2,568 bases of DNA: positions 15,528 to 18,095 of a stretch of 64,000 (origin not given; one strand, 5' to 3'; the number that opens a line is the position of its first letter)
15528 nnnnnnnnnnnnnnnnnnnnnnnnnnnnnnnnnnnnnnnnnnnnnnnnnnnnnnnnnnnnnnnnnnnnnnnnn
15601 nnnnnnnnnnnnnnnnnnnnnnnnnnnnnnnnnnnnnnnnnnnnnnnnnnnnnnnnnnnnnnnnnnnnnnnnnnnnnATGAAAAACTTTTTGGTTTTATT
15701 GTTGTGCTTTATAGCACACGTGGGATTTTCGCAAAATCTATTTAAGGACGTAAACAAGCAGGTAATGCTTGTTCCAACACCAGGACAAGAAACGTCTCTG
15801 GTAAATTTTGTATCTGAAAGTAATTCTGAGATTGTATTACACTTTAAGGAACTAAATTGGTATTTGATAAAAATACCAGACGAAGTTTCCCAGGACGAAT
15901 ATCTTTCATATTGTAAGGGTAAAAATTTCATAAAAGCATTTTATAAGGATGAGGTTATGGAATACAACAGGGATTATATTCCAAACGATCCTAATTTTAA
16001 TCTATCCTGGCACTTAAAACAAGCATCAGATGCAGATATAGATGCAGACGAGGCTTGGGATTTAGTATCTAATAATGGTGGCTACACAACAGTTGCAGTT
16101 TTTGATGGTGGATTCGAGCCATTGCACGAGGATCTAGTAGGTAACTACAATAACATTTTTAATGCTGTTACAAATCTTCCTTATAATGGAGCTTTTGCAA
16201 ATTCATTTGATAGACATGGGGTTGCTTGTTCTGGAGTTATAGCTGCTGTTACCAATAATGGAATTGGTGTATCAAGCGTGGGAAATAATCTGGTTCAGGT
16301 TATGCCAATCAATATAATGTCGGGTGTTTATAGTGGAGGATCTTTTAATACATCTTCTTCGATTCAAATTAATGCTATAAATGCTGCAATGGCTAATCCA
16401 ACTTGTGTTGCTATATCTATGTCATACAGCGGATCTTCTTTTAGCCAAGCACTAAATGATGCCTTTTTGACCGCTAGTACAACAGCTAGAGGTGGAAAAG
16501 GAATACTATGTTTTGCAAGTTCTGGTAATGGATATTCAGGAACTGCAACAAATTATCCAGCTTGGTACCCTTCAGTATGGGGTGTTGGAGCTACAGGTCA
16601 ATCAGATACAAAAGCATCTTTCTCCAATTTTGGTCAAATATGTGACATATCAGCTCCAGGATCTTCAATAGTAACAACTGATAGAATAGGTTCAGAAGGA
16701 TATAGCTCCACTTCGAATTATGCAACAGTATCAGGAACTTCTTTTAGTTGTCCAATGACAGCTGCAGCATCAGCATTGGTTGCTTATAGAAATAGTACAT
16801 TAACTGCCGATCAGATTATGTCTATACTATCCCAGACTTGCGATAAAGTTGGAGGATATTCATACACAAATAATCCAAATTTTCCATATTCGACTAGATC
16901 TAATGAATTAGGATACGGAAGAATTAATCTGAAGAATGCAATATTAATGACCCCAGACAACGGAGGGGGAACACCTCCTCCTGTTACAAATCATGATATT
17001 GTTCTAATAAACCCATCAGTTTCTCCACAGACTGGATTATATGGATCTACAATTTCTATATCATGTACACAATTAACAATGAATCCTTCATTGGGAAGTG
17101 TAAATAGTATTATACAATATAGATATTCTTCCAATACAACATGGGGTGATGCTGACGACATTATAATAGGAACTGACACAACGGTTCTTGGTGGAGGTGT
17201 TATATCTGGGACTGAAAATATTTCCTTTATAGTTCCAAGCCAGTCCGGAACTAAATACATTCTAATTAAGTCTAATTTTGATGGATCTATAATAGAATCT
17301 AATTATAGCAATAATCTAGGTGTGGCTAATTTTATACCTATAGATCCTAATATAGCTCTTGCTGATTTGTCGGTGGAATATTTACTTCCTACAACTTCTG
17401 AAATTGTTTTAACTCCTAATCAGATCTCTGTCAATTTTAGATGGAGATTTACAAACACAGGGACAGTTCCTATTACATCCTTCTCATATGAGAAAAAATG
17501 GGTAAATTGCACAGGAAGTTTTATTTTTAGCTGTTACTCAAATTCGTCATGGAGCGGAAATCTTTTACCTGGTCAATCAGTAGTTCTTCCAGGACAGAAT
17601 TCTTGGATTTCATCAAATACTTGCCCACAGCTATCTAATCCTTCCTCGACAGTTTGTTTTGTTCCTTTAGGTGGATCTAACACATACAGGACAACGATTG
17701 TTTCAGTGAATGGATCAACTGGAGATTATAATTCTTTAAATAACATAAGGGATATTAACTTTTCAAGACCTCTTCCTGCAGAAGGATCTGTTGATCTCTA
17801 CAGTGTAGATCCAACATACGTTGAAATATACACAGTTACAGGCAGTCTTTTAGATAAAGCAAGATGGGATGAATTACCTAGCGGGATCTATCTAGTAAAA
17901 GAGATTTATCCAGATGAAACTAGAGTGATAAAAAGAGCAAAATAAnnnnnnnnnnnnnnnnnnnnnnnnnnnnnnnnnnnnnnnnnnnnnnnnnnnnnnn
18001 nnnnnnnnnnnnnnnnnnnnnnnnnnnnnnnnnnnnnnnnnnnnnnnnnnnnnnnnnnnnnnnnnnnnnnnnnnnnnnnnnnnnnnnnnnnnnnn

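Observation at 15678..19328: Secretion-targeted virulence-like cluster: T9SS-sorted subtilisin, two small exported proteins and a secreted non-specific nuclease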

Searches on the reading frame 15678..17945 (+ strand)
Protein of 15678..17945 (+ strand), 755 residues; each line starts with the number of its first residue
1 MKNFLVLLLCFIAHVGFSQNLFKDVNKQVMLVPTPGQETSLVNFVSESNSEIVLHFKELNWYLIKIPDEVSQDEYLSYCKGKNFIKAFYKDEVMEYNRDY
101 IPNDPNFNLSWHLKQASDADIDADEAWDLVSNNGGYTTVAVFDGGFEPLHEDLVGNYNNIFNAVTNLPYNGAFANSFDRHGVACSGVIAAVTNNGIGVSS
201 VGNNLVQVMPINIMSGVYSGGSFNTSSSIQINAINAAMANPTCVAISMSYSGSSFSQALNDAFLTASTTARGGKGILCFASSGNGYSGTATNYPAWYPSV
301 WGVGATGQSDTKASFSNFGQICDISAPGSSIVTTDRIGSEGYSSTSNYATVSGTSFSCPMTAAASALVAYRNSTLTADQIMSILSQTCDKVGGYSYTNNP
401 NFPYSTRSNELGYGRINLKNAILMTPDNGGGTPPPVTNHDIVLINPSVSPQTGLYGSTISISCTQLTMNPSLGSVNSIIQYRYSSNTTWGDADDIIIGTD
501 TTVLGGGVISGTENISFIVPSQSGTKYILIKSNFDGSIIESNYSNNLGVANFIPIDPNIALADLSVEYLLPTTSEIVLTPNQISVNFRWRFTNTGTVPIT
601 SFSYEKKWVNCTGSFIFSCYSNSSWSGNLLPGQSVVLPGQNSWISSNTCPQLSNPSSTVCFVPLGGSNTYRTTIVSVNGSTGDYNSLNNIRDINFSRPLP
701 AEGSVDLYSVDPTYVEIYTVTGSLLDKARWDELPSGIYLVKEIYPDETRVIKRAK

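Call 3: search_protein_families(library=pfam, proteins=[window:15678-17945:+], max_evalue=0.1)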
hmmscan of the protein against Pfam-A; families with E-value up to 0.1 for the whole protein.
window:15678-17945:+ (755 aa): 1 family
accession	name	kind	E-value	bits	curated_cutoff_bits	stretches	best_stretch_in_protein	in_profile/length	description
PF00082.27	Peptidase_S8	-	7.8e-31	107.9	21.8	1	136-414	3-288/288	Subtilase family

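Call 4: search_protein_families(library=ncbifam, proteins=[window:15678-17945:+], max_evalue=0.1)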
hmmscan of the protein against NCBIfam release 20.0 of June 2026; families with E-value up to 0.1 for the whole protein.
window:15678-17945:+ (755 aa): 3 families
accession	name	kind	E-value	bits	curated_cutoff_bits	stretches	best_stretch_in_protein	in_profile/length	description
TIGR03921.1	T7SS_mycosin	equivalog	2.5e-36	125.5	278.75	1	123-439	3-305/353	type VII secretion-associated serine protease mycosin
NF033595.1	denti_PrtP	equivalog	9.7e-25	87.2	300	2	244-422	340-502/606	dentilisin complex serine proteinase subunit PrtP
TIGR03895.1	protease_PatA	subfamily_domain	2.3e-05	23.3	421.05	1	227-388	42-200/606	PatA/PatG family cyanobactin maturation protease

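Call 11: search_protein_families(library=phrogs, proteins=[window:15678-17945:+], max_evalue=0.001)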
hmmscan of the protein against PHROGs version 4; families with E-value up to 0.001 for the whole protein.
window:15678-17945:+ (755 aa): 2 families
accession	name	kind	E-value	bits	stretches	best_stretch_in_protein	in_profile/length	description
phrog_3677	-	other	3.2e-37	128.9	1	59-425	519-855/1125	protease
phrog_3964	-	unknown function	0.00076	18.9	0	344-427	502-580/779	-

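Call 12: search_solved_structures(query=window:15678-17945:+, show_alignments=2, max_evalue=0.001)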
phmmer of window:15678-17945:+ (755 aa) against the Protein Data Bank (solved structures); distinct sequences matched with E-value up to 0.001: 149 (the best 60 are shown).
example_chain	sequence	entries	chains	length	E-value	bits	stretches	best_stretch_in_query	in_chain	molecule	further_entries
1thm_A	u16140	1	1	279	7.5e-25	90.3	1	100-394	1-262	THERMITASE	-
1tec_E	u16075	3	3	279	7.9e-25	90.2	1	100-394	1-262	THERMITASE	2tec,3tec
8ehe_A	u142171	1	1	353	1.3e-20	76.3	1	114-399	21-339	Mirolase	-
1dbi_A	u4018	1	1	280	3.4e-18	68.3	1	122-394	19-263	AK.1 SERINE PROTEASE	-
1s01_A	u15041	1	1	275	4.8e-18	67.8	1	133-396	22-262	Subtilisin BPN'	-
1sbi_A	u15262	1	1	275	4.8e-18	67.8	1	133-396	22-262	SUBTILISIN 8397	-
1ak9_A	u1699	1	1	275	5.1e-18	67.7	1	134-396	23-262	SUBTILISIN 8321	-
1a2q_A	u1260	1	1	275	5.1e-18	67.7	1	134-396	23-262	SUBTILISIN BPN'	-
1aqn_A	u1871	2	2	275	5.1e-18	67.7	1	134-396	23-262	SUBTILISIN 8324 | SUBTILISIN BPN'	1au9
9rk9_B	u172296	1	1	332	7.7e-18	67.1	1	102-417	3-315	Subtilisin-like serine protease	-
3ti9_A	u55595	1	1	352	1.6e-17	66.1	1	180-393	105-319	Serine protease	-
1s02_A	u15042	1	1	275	2.1e-17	65.7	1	133-396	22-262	SUBTILISIN BPN'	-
1sbn_E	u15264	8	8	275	2.2e-17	65.6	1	133-396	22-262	SUBTILISIN NOVO BPN' | SUBTILISIN BPN'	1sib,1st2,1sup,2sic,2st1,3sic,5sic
2sni_E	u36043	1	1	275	2.4e-17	65.5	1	133-396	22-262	SUBTILISIN NOVO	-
1lw6_E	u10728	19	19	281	2.8e-17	65.3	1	133-396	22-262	SUBTILISIN BPN' | Subtilisin BPN' precursor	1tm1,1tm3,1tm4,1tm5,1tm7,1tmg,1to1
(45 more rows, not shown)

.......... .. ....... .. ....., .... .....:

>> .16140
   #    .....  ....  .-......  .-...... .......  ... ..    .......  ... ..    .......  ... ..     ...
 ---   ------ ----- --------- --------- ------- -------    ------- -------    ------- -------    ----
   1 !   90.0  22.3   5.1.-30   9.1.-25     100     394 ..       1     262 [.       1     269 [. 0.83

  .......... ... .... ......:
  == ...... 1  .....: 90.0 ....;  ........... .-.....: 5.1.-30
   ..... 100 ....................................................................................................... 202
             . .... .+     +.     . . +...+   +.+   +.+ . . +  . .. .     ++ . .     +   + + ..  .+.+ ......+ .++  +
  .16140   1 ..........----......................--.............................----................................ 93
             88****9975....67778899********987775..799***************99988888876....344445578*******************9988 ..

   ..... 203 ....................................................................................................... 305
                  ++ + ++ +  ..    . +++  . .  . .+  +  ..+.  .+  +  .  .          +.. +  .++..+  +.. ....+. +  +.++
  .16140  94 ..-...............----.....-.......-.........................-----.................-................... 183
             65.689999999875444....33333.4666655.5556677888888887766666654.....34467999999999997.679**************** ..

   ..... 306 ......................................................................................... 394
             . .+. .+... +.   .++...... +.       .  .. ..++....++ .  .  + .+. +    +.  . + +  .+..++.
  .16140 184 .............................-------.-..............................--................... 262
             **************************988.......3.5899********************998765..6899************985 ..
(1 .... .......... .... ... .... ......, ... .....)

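Call 13: find_homologous_proteins(query=window:15678-17945:+)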
Query window:15678-17945:+ (755 aa): 488 proteins with E <= 0.001 among 8000 candidates; the best 120 are listed.
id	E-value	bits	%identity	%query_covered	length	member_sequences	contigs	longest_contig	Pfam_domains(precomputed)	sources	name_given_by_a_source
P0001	0.0e+0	1704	100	100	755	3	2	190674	PF00082.28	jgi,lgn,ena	jgi:hypothetical protein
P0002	0.0e+0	1386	79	100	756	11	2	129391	PF00082.28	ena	-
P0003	0.0e+0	1299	74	100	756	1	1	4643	PF00082.28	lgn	-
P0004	0.0e+0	1288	74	100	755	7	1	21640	PF00082.28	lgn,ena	-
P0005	0.0e+0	1283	73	100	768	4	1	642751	PF00082.28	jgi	jgi:hypothetical protein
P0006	0.0e+0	1278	73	100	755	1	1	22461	PF00082.28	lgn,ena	-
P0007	0.0e+0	1276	74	99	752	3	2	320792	PF00082.28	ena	-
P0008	0.0e+0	1258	72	100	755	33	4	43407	PF00082.28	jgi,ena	jgi:hypothetical protein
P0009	0.0e+0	1247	71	100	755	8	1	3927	PF00082.28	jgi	-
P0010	0.0e+0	1246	72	100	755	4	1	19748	PF00082.28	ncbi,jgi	jgi:hypothetical protein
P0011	0.0e+0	1242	72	100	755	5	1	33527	PF00082.28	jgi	-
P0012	0.0e+0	1241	72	100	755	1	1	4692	PF00082.28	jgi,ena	jgi:hypothetical protein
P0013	0.0e+0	1233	71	100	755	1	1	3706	PF00082.28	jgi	-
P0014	0.0e+0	1227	70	100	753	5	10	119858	PF00082.28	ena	-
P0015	0.0e+0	1214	69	100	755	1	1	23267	PF00082.28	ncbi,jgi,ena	jgi:hypothetical protein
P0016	0.0e+0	1211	69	100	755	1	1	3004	PF00082.28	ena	-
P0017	0.0e+0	1152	67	100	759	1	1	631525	PF00082.28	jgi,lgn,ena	jgi:hypothetical protein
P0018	0.0e+0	1099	66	98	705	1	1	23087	PF00082.28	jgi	-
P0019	8.3e-249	846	71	69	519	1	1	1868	PF00082.28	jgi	-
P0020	9.0e-243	826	55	99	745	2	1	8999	PF00082.28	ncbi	-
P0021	1.4e-236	805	53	100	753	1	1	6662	PF00082.28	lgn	-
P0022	2.1e-235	801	56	91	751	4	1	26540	PF00082.28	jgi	jgi:subtilisin family serine protease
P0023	3.3e-235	801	52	100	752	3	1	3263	PF00082.28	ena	-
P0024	3.6e-235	801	52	100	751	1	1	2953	PF00082.28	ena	-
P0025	4.2e-234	797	51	100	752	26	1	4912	PF00082.28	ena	-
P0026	5.4e-234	797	52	100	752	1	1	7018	PF00082.28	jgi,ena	jgi:subtilisin family serine protease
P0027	6.4e-232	790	51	100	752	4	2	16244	PF00082.28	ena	-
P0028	4.7e-231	787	50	100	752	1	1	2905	PF00082.28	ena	-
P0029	7.8e-231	786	55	90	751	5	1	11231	PF00082.28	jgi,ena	-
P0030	1.1e-230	786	52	100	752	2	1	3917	PF00082.28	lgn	-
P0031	1.4e-229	782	52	92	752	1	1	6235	PF00082.28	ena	-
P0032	5.6e-229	780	51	99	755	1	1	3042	PF00082.28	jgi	-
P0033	5.8e-229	780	50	99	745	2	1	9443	PF00082.28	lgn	-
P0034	1.8e-228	778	51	100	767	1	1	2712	PF00082.28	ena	-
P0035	2.6e-228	778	52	99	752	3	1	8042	PF00082.28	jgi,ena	jgi:hypothetical protein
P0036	3.7e-228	777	53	90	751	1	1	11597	PF00082.28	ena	-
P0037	2.6e-226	771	50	100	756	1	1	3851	PF00082.28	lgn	-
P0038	3.7e-226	771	56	88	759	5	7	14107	PF00082.28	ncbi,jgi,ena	-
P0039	6.3e-226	770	50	100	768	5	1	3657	PF00082.28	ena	-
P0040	1.3e-225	769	50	100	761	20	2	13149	PF00082.28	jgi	jgi:hypothetical protein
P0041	1.7e-225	769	50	100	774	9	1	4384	PF00082.28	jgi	jgi:hypothetical protein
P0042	3.8e-225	767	52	98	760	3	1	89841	PF00082.28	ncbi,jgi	jgi:hypothetical protein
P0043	4.3e-225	767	54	91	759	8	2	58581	PF00082.28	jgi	jgi:subtilisin family serine protease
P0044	8.0e-225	766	49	100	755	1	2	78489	PF00082.28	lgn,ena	-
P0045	1.4e-224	766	49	100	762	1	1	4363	PF00082.28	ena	-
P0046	6.7e-224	763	51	98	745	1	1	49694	PF00082.28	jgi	-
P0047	8.3e-224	763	51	100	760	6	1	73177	PF00082.28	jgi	jgi:hypothetical protein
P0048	1.5e-223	762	51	97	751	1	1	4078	PF00082.28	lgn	-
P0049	2.0e-223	762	50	98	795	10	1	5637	PF00082.28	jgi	-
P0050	2.1e-223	762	51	100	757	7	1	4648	PF00082.28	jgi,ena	jgi:hypothetical protein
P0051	4.5e-223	761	50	99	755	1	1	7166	PF00082.28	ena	-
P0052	5.7e-223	760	50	99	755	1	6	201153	PF00082.28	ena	-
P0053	9.6e-223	760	50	100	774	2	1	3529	PF00082.28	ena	-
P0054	1.0e-222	759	51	98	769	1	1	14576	PF00082.28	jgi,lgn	jgi:hypothetical protein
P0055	4.9e-222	757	51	98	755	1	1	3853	PF00082.28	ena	-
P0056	1.1e-221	756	50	99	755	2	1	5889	PF00082.28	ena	-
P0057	1.2e-221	756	50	99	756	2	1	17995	PF00082.28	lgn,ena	-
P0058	1.2e-221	756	50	98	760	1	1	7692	PF00082.28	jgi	jgi:hypothetical protein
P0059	1.5e-221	756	49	100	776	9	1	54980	PF00082.28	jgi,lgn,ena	jgi:hypothetical protein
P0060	1.5e-221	756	49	98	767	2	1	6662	PF00082.28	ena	-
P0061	1.8e-221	755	50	100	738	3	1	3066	PF00082.28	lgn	-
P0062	3.6e-221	754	50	100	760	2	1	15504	PF00082.28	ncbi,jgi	jgi:hypothetical protein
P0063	6.2e-221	754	50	100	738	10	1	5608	PF00082.28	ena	-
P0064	8.4e-221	753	50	100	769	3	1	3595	PF00082.28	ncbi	-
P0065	1.4e-220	752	49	100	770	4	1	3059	PF00082.28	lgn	-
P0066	2.0e-220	752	50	100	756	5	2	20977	PF00082.28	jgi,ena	-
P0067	4.0e-220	751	51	95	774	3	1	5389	PF00082.28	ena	-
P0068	4.4e-220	751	49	99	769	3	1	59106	PF00082.28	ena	-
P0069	6.4e-220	750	50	100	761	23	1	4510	PF00082.28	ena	-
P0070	6.5e-220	750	49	99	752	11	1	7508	PF00082.28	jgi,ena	jgi:hypothetical protein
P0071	8.9e-220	750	50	100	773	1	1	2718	PF00082.28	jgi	jgi:hypothetical protein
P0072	2.2e-219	748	50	98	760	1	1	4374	PF00082.28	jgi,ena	jgi:hypothetical protein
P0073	2.6e-219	748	50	100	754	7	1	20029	PF00082.28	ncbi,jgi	jgi:hypothetical protein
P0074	2.6e-219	748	49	100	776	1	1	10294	PF00082.28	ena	-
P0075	3.3e-219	748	50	99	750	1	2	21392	PF00082.28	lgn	-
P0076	4.1e-219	748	50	100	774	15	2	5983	PF00082.28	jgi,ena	jgi:hypothetical protein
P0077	5.9e-219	747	48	100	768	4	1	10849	PF00082.28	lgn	-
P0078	6.2e-219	747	50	100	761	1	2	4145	PF00082.28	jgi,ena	jgi:hypothetical protein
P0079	6.3e-219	747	51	100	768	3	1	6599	PF00082.28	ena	-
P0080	6.5e-219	747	50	97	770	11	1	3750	PF00082.28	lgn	-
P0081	8.1e-219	747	49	100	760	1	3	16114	PF00082.28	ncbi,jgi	jgi:hypothetical protein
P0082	3.6e-218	744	51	100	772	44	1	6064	PF00082.28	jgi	jgi:hypothetical protein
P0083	3.9e-218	744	48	100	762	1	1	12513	PF00082.28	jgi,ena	jgi:hypothetical protein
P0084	7.9e-218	743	48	100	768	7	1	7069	PF00082.28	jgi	jgi:hypothetical protein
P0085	1.2e-217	743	49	98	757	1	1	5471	PF00082.28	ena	-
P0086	1.9e-217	742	50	100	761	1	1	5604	PF00082.28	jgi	-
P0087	3.2e-217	741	50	98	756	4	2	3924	PF00082.28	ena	-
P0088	3.8e-217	741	50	100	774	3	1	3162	PF00082.28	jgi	jgi:hypothetical protein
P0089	3.9e-217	741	49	100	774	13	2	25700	PF00082.28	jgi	jgi:hypothetical protein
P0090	4.0e-217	741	49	100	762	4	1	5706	PF00082.28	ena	-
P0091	7.8e-217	740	49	100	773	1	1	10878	PF00082.28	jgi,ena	jgi:hypothetical protein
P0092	1.2e-216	739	49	99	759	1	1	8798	PF00082.28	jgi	-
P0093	1.3e-216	739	50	100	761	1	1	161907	PF00082.28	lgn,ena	-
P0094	1.3e-216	739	49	100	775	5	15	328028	PF00082.28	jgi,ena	jgi:hypothetical protein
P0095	1.4e-216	739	50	100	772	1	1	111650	PF00082.28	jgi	jgi:hypothetical protein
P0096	1.7e-216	739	49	100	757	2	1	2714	PF00082.28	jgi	-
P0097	3.0e-216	738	49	98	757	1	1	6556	PF00082.28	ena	-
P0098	5.3e-216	737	49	100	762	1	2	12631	PF00082.28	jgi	jgi:hypothetical protein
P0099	5.5e-216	737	49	100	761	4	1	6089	PF00082.28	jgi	-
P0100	5.9e-216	737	49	100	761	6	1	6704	PF00082.28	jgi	jgi:subtilisin family serine protease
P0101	6.1e-216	737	48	100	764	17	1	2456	PF00082.28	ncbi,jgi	jgi:hypothetical protein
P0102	6.5e-216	737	50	98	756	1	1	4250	PF00082.28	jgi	jgi:hypothetical protein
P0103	6.9e-216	737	49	100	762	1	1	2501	PF00082.28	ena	-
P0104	7.2e-216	737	48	100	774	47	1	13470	PF00082.28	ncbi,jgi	jgi:hypothetical protein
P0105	7.8e-216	737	49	100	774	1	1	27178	PF00082.28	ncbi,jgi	jgi:hypothetical protein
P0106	8.7e-216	737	49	100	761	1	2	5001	PF00082.28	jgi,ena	-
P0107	9.2e-216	736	49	100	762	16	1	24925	PF00082.28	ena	-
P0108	1.2e-215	736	48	100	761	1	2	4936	PF00082.28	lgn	-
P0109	1.2e-215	736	49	98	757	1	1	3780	PF00082.28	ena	-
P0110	3.6e-215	734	49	100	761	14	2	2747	PF00082.28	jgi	-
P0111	4.0e-215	734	47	100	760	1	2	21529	PF00082.28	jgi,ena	-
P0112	4.2e-215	734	47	100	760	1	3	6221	PF00082.28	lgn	-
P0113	5.5e-215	734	49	100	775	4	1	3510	PF00082.28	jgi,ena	jgi:hypothetical protein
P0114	5.6e-215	734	49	100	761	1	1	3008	PF00082.28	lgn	-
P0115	6.3e-215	734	49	100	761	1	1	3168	PF00082.28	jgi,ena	jgi:hypothetical protein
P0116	8.7e-215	733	49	100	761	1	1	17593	PF00082.28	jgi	jgi:hypothetical protein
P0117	9.2e-215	733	49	100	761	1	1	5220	PF00082.28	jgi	jgi:hypothetical protein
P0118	9.5e-215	733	51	95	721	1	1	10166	PF00082.28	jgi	-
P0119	9.7e-215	733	50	100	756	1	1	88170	PF00082.28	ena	-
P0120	1.1e-214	733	49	100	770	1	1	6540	PF00082.28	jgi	jgi:hypothetical protein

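Call 21: find_encoding_contigs(protein=P0005, flank=10000, max_places=2)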
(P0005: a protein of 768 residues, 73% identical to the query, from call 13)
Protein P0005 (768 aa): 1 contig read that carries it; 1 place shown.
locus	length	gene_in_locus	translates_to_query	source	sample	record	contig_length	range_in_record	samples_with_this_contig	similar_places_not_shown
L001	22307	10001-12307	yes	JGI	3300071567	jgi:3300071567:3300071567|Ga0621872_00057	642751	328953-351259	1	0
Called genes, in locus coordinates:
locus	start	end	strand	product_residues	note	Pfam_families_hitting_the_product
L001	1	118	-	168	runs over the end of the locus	-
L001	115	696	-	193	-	PF13585:CHU_C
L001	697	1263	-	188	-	PF19408:PKD_6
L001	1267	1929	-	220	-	-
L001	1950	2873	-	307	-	PF23942:DUF7277 (weak), PF23940:DUF7275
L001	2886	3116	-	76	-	-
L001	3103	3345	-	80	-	-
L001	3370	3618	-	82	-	-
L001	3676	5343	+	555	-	-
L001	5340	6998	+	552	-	-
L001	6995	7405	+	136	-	-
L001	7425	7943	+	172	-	PF06941:NT5C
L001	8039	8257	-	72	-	-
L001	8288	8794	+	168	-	-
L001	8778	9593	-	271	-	PF02525:Flavodoxin_2 (weak), PF03358:FMN_red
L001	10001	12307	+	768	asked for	PF00082:Peptidase_S8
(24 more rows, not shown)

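Call 22: find_encoding_contigs(protein=P0094, flank=10000, max_places=2)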
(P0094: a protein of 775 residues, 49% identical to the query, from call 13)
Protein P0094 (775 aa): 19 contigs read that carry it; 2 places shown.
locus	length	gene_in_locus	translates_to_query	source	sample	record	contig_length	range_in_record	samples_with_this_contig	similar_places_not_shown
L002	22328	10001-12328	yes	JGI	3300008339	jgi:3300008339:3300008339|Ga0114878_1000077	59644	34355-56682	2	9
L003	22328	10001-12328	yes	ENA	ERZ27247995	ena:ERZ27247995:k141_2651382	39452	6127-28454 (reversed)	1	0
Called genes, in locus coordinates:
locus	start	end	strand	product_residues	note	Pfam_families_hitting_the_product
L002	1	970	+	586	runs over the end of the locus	PF03237:Terminase_6N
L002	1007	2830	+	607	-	PF07230:Portal_T4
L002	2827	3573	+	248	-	-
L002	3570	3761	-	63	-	PF01165:Ribosomal_S21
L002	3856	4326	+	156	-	-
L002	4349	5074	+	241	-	PF03420:Peptidase_S77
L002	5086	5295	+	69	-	PF14902:DUF4494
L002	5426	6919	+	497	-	-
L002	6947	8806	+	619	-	PF07068:Gp23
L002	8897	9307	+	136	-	-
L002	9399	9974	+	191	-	PF01223:Endonuclease_NS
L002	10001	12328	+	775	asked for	PF00082:Peptidase_S8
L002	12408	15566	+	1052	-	PF07953:Toxin_R_bind_N, PF13385:Laminin_G_3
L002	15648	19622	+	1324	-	-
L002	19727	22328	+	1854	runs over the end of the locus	?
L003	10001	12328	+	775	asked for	PF00082:Peptidase_S8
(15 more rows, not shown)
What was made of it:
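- T4-like terminase, portal and Gp23 genes flank the pair in relatives (call 22).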

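Call 24: find_related_loci(query=window:15678-17945:+, collection=viral_contigs, flank=8000)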
Query window:15678-17945:+ (755 aa) in viral_contigs; peptide patterns used: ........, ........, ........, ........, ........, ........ (x = any residue, [..] = any of these).
25 stretches matched a pattern; 23 encode a relative of the query (tblastn E <= 1e-3); 22 distinct loci.
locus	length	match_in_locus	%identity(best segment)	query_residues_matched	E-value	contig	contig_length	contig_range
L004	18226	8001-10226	52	18-755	0e+0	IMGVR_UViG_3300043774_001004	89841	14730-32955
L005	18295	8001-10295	48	5-753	0e+0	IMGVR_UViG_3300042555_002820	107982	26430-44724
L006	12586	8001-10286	49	1-755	0e+0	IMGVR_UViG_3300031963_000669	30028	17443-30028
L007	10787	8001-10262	49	5-753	0e+0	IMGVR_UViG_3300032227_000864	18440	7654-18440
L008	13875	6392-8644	50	5-753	0e+0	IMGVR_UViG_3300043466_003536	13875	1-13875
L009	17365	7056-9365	49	1-753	0e+0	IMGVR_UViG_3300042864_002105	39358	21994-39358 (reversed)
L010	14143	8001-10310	50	1-753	0e+0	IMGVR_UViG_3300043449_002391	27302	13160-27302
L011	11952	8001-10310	50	1-753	0e+0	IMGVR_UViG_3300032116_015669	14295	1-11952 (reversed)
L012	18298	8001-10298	49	4-753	0e+0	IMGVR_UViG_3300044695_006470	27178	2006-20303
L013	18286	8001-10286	49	1-755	0e+0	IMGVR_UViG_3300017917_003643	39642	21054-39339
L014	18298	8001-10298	49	5-753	0e+0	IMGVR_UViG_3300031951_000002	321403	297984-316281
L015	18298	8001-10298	49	5-753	0e+0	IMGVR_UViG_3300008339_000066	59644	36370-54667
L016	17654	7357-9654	49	5-753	0e+0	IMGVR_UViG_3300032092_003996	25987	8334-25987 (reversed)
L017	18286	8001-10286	48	1-755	0e+0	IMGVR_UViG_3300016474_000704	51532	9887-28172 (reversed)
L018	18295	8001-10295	48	5-753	0e+0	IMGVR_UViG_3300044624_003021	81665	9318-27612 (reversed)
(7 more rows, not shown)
